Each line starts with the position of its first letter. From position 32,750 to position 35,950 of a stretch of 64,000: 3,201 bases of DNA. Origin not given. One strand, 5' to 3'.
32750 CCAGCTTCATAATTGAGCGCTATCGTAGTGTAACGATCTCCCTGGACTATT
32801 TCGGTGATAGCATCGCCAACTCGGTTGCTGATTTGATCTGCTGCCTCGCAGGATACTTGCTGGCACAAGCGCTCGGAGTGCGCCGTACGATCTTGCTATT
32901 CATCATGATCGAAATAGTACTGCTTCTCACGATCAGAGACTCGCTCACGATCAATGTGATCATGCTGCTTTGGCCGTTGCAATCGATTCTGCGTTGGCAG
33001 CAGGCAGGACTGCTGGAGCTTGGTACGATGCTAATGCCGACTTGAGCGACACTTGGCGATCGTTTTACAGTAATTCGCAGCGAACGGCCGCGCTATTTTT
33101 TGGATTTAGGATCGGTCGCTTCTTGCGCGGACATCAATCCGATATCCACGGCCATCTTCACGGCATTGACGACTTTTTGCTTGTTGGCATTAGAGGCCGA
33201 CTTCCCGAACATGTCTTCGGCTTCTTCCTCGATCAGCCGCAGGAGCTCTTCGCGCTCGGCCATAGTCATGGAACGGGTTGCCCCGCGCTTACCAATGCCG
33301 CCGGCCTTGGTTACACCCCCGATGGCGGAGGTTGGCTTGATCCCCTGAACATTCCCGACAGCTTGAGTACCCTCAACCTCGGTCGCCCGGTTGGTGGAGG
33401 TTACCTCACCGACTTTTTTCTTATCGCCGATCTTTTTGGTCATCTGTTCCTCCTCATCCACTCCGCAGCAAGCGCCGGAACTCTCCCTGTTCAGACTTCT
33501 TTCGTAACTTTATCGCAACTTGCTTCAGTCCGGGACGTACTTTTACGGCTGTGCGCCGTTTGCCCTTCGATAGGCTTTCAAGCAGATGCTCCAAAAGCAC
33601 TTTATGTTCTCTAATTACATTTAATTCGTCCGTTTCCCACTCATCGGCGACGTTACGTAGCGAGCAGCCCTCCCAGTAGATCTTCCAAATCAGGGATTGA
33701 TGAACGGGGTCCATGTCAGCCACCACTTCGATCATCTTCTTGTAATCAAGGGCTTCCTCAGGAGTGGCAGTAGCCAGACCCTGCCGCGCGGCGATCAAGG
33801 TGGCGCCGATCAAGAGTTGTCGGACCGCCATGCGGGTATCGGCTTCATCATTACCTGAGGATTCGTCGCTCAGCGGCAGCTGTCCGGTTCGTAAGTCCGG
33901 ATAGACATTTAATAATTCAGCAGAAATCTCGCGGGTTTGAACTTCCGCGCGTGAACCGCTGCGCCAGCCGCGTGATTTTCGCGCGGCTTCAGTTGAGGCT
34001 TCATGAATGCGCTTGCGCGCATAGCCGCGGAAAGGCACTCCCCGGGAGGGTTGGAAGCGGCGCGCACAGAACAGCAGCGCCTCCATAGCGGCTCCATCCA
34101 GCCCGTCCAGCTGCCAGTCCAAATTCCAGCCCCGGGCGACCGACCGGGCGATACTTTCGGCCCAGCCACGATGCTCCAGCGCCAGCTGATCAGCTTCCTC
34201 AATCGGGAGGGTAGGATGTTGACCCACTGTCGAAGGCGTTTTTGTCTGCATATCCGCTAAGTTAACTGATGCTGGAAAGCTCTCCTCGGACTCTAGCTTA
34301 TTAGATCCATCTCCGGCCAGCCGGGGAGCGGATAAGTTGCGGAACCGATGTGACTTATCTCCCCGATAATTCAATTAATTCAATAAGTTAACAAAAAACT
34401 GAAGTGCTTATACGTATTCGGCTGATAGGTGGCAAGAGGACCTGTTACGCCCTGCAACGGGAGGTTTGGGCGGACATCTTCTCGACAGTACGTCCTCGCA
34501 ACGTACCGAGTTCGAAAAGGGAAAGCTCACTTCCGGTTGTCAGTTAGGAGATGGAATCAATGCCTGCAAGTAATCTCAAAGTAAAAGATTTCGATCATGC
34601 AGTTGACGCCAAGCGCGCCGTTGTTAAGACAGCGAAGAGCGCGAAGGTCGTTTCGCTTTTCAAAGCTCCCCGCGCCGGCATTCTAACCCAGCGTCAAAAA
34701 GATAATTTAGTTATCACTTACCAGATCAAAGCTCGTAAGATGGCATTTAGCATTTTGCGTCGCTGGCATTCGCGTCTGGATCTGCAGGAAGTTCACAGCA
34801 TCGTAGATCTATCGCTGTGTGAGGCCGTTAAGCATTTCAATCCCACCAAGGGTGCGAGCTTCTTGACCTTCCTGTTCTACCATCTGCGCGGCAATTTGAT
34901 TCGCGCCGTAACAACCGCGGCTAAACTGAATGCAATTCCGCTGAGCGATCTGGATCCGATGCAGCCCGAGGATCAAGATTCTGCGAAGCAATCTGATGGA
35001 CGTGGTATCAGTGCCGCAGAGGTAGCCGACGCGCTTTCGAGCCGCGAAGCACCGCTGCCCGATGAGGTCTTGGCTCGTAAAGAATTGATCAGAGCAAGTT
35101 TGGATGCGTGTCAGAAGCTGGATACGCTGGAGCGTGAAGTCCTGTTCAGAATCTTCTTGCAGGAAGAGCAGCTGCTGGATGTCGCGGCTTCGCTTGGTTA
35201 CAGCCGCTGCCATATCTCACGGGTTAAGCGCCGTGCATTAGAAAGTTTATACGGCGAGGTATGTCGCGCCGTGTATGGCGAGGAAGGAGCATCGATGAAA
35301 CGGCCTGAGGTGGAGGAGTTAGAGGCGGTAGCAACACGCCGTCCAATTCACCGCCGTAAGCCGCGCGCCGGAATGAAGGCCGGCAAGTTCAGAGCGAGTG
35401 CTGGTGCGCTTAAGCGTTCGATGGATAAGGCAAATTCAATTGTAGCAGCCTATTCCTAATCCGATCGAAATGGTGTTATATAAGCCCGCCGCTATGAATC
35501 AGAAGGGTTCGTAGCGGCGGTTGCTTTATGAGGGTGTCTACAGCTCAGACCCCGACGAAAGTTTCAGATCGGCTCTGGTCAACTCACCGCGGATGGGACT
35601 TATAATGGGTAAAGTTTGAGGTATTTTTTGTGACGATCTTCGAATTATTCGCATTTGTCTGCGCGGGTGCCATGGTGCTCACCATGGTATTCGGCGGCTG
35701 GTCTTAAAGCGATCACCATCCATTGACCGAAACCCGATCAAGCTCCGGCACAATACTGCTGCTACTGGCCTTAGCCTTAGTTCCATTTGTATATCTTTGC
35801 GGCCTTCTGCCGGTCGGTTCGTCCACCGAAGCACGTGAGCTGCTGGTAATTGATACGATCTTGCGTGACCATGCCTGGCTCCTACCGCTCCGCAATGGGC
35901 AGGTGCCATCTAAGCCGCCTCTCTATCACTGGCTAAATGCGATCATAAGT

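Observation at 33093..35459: Two divergently transcribed sigma-28-like sigma factors immediately downstream of the T3SS block, one followed by a small candidate anti-sigma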

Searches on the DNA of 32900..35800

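Call 77: search_rna_families(source=window, start=32900, end=35800, threshold=evalue, max_evalue=1)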
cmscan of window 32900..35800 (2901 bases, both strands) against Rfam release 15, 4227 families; matches with E-value up to 1: 2.
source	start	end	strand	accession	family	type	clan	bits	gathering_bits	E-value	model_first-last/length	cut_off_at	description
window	33872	33998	+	RF02223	sX4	Gene; sRNA;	-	26.2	70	0.0081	1-167/167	no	Proteobacterial sRNA sX4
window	33686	33743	-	RF00288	snoZ30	Gene; snRNA; snoRNA; CD-box;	-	21.1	50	0.67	1-97/97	no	Z30 small nucleolar RNA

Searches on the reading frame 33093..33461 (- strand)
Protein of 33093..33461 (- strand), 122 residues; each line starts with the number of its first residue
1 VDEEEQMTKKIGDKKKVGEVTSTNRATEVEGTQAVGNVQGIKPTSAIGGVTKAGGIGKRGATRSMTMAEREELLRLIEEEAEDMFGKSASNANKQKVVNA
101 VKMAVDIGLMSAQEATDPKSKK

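Call 3: search_protein_families(library=pfam, proteins=[window:33093-33461:-], max_evalue=1)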
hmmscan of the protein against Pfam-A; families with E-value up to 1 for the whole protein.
window:33093-33461:- (122 aa): 1 family
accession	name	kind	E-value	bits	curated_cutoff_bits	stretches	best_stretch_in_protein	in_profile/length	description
PF24655.1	DUF7645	-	0.12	12.7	27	1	62-81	2-21/62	Domain of unknown function (DUF7645)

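Call 4: search_protein_families(library=ncbifam, proteins=[window:33093-33461:-], max_evalue=1)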
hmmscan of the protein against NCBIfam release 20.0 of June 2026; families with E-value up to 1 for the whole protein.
window:33093-33461:- (122 aa): 0 families

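Call 39: find_homologous_proteins(query=window:33093-33443:-, max_evalue=0.01)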
Query window:33093-33443:- (116 aa): 8 proteins with E <= 0.01 among 10 candidates.
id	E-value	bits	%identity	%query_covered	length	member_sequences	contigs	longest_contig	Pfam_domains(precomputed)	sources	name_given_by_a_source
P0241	6.1e-63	227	100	100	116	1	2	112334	-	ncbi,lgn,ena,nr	ncbi:MAG: hypothetical protein K1X83_05455 [Oligoflexia bacterium]|nr:hypothetical protein [Oligofle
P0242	4.3e-32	128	65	79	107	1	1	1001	-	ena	-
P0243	1.4e-28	117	59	80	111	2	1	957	-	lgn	-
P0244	1.1e-26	111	64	76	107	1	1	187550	-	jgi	-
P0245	7.8e-25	105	56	93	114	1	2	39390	-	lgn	-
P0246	5.2e-23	99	53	93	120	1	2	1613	-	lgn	-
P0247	1.2e-22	98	54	93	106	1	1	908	-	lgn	-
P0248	2.4e-20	91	53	96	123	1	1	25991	-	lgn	-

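Call 43: search_protein_families(library=pfam, alignment_id=A2, max_evalue=10)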
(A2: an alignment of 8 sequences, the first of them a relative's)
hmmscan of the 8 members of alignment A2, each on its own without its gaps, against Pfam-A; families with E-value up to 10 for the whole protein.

A. member 1, P0241 (116 aa): 1 family
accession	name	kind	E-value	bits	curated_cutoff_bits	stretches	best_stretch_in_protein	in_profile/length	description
PF24655.1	DUF7645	-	0.12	12.8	27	1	56-75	2-21/62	Domain of unknown function (DUF7645)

B. families by the number of members that match (of 8 scanned): 5 families
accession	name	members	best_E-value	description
PF24655.1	DUF7645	5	0.015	Domain of unknown function (DUF7645)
PF09059.15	TyeA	3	0.016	TyeA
PF10097.14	DUF2335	2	0.039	Predicted membrane protein (DUF2335)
PF07564.17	DUF1542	1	0.023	Domain of Unknown Function (DUF1542)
PF20116.4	DUF6506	1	0.09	Family of unknown function (DUF6506)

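Call 53: search_protein_representatives(alignment_id=A2)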
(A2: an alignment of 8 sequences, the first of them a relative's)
Query: 8 sequences, 111 profile positions. Proteins with E-value up to 0.001 (for the whole library): 224; up to 1e-10: 172; up to 1e-30: 12. The best 150 are listed.
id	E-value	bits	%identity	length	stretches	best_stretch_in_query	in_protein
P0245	4.1e-45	168.6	-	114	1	1-110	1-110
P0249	1.5e-40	154.0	-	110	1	1-108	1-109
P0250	7.1e-37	142.1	-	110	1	1-109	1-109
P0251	6.0e-36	139.1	-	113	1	2-108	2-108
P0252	9.5e-36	138.5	-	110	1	1-108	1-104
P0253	7.0e-35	135.7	-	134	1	1-108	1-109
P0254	4.1e-34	133.2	-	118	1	1-108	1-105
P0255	2.2e-32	127.6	-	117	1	1-109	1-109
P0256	3.0e-32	127.2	-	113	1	3-109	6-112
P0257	3.8e-32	126.9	-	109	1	1-108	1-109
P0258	2.5e-31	124.3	-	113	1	2-108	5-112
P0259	5.4e-31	123.2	-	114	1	1-108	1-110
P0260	1.1e-30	122.2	-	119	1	1-110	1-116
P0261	1.4e-30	121.8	-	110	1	1-107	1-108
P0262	8.0e-30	119.4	-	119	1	1-109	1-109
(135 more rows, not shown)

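Call 55: search_protein_families(library=pfam, alignment_id=A4, max_evalue=10)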
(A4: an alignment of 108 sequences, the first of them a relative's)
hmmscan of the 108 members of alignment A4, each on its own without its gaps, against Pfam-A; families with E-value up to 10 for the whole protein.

A. member 1, P0241 (116 aa): 1 family
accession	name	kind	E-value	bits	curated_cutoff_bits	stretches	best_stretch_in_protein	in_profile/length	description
PF24655.1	DUF7645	-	0.12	12.8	27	1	56-75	2-21/62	Domain of unknown function (DUF7645)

B. families by the number of members that match (of 108 scanned): 77 families (the first 25 are shown)
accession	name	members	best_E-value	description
PF24655.1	DUF7645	14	0.0033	Domain of unknown function (DUF7645)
PF01084.26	Ribosomal_S18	5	0.0095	Ribosomal protein S18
PF09059.15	TyeA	4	0.0082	TyeA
PF22510.1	FlhF_N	3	0.031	Flagellar biosynthesis protein FlhF, N domain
PF07765.17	KIP1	3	0.1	KIP1-like protein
PF22215.1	MLKL_N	2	0.029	Mixed lineage kinase domain-like N-terminal domain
PF00502.25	Phycobilisome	2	0.037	Phycobilisome protein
PF10097.14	DUF2335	2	0.039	Predicted membrane protein (DUF2335)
PF04361.18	DUF494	2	0.058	Protein of unknown function (DUF494)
PF19560.4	DUF6082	2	0.066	Family of unknown function (DUF6082)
PF16777.11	RHH_7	2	0.1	Transcriptional regulator, RHH-like, CopG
PF02627.25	CMD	1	0.0015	Carboxymuconolactone decarboxylase family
PF02746.21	MR_MLE_N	1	0.0016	Mandelate racemase / muconate lactonizing enzyme, N-terminal domain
PF13167.11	GTP-bdg_N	1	0.0017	GTP-binding GTPase N-terminal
PF19211.5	CoV_NSP2_N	1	0.0047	Coronavirus replicase NSP2, N-terminal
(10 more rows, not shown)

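Call 56: search_solved_structures(query=A4, max_evalue=10, show_alignments=2)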
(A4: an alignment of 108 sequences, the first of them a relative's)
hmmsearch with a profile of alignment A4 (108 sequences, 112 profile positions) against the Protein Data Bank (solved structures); distinct sequences matched with E-value up to 10: 2.
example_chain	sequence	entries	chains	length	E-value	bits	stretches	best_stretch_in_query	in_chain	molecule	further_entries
9j3f_A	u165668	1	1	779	1.3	12.3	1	57-104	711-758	Tle1 phospholipase domain-containing protein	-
9zs2_J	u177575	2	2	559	3.6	10.9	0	47-94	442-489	CRISPR system Cms protein Csm5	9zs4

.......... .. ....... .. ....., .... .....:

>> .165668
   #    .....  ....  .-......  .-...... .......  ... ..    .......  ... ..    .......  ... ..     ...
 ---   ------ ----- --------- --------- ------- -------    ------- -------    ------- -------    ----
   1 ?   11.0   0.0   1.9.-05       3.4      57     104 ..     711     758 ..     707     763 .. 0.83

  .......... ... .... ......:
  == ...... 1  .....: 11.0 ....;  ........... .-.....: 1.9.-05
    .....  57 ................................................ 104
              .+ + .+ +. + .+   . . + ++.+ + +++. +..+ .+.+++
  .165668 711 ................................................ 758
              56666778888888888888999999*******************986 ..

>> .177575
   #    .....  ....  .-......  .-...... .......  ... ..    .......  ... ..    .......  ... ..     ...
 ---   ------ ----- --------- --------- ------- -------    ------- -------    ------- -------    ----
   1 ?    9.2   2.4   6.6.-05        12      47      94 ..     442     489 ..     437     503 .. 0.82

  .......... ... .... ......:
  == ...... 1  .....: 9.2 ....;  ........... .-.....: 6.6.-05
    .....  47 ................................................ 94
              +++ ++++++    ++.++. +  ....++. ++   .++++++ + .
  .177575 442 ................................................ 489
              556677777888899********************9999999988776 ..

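Call 57: predict_structure(alignment_id=A2)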
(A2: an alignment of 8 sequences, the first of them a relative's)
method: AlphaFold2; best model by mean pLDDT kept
length: 116 residues; sequences in the alignment: 8
mean_pLDDT: 56.1   pTM: 0.28
mean pLDDT of the five models: 56.1, 53.7, 52.7, 51.5, 50.4
residues with pLDDT >= 90: 0; 70-90: 30; 50-70: 23; < 50: 63
segments of 3 or more residues with pLDDT < 50: 1-3, 5-46, 48-54, 104-111, 114-116
pLDDT, mean of each block of 10 residues (from residue 1): 47 44 45 46 44 55 79 73 69 73 50 44
secondary structure, 60 per line:
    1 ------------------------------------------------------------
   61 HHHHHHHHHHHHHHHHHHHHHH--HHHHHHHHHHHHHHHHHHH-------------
elements in order: H61-82 H85-103
